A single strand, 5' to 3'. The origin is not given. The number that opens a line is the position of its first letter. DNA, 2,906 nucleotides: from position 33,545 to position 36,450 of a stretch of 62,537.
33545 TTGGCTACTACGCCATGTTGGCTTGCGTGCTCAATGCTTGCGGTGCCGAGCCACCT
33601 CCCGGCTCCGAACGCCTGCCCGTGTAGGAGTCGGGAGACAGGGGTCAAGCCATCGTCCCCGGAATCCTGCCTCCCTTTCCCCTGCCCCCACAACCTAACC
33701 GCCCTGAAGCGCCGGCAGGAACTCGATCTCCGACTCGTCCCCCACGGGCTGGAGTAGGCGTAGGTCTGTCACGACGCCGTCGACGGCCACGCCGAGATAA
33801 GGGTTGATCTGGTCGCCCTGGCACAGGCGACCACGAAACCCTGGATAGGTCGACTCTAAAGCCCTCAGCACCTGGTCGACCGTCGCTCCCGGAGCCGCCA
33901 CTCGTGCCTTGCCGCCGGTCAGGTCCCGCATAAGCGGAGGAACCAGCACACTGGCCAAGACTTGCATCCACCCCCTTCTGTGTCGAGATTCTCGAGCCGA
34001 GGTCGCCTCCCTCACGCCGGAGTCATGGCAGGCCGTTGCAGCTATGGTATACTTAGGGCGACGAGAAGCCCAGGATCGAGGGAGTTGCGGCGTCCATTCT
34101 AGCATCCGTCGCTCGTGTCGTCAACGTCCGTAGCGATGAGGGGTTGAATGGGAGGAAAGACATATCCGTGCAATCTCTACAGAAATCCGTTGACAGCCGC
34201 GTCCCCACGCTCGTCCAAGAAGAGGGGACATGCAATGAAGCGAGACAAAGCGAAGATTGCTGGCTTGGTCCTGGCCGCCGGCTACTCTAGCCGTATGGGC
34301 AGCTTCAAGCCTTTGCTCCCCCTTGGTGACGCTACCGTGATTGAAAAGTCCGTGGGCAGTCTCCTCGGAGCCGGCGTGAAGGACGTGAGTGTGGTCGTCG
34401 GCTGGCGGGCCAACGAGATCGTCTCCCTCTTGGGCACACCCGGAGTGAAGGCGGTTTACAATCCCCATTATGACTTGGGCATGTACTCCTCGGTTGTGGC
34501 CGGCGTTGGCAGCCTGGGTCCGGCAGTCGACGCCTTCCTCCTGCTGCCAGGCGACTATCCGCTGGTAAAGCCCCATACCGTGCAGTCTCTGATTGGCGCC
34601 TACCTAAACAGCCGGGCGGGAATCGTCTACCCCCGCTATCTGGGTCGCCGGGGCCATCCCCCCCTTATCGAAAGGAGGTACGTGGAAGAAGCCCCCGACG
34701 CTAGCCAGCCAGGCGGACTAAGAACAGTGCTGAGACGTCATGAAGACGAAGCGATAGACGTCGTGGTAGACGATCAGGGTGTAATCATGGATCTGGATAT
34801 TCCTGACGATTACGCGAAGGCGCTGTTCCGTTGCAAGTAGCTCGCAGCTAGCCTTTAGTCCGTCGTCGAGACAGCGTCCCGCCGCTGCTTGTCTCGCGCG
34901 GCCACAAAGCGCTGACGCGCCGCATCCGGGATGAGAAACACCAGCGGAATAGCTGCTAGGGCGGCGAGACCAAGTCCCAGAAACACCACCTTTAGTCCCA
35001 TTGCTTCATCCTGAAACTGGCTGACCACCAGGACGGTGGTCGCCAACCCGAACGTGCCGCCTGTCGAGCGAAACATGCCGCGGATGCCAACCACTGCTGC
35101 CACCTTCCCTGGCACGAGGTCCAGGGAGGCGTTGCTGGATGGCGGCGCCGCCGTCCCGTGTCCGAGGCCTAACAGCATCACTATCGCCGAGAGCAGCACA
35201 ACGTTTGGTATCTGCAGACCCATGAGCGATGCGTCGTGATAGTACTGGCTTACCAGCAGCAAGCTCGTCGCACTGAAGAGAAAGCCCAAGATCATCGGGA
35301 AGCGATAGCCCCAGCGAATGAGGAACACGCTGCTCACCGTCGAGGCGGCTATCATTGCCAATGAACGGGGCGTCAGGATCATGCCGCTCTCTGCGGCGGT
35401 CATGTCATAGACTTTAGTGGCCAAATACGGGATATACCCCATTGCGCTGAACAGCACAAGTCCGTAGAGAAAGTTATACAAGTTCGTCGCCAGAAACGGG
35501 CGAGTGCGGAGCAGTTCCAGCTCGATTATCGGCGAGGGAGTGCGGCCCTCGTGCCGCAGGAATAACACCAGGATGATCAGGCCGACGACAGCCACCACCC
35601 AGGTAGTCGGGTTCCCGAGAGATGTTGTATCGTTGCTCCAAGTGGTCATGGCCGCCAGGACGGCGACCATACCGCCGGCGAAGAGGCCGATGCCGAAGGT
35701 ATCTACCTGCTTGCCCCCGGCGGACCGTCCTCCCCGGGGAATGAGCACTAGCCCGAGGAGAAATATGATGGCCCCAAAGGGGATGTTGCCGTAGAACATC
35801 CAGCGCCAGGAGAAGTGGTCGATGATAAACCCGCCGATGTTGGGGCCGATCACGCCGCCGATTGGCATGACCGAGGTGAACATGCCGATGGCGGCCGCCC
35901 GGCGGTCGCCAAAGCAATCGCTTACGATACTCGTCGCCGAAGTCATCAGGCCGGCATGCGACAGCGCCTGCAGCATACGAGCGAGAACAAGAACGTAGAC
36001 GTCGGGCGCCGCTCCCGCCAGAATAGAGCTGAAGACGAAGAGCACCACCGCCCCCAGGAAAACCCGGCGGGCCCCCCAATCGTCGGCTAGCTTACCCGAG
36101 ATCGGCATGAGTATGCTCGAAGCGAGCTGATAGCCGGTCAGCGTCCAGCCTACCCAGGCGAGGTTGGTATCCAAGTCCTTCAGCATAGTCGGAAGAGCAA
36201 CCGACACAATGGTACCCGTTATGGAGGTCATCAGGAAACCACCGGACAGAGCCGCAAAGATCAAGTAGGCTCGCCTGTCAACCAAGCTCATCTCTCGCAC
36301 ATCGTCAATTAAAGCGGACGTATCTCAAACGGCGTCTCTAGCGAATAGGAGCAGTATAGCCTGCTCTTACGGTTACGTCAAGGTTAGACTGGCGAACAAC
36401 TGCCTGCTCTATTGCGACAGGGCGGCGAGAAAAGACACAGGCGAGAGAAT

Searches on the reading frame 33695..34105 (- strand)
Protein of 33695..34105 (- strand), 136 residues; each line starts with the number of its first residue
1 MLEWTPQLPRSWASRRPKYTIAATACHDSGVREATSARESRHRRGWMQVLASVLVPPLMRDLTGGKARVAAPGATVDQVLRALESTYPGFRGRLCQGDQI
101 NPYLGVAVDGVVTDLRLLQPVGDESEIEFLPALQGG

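Call 9: search_protein_families(library=pfam, proteins=[window:33695-34105:-], max_evalue=0.001)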
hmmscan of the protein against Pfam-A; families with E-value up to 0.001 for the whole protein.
window:33695-34105:- (136 aa): 1 family
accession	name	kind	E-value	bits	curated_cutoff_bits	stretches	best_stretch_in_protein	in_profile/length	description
PF02597.26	ThiS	-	2e-07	31.9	22.5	1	58-136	6-76/76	ThiS family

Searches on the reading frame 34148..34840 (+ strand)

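Call 9: search_protein_families(library=pfam, proteins=[window:34148-34840:+], max_evalue=0.001)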
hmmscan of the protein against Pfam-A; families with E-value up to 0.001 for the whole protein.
window:34148-34840:+ (230 aa): 1 family
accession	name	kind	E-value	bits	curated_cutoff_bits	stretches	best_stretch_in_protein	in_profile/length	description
PF12804.13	NTP_transf_3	-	1.1e-36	126.9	27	1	39-199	1-158/160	MobA-like NTP transferase domain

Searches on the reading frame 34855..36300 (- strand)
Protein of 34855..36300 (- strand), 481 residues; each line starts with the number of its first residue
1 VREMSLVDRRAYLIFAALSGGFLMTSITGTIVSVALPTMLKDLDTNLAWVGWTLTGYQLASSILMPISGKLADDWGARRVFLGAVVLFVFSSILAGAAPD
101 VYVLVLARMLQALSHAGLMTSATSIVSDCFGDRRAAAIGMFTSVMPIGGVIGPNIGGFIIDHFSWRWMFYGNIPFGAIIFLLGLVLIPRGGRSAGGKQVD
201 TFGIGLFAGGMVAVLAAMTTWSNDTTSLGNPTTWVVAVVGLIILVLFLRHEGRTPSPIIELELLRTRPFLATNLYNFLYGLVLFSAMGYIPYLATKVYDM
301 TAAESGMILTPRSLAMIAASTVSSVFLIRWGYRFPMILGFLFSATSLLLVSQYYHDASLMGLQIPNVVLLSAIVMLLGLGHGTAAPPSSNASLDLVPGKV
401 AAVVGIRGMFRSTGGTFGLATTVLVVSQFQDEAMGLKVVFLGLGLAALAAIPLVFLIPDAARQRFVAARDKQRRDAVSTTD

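Call 9: search_protein_families(library=pfam, proteins=[window:34855-36300:-], max_evalue=0.001)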
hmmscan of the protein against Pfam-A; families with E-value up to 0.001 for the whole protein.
window:34855-36300:- (481 aa): 1 family
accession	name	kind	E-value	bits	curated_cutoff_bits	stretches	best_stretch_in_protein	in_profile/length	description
PF07690.21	MFS_1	-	7.4e-48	163.7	33.4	2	19-307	2-242/347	Major Facilitator Superfamily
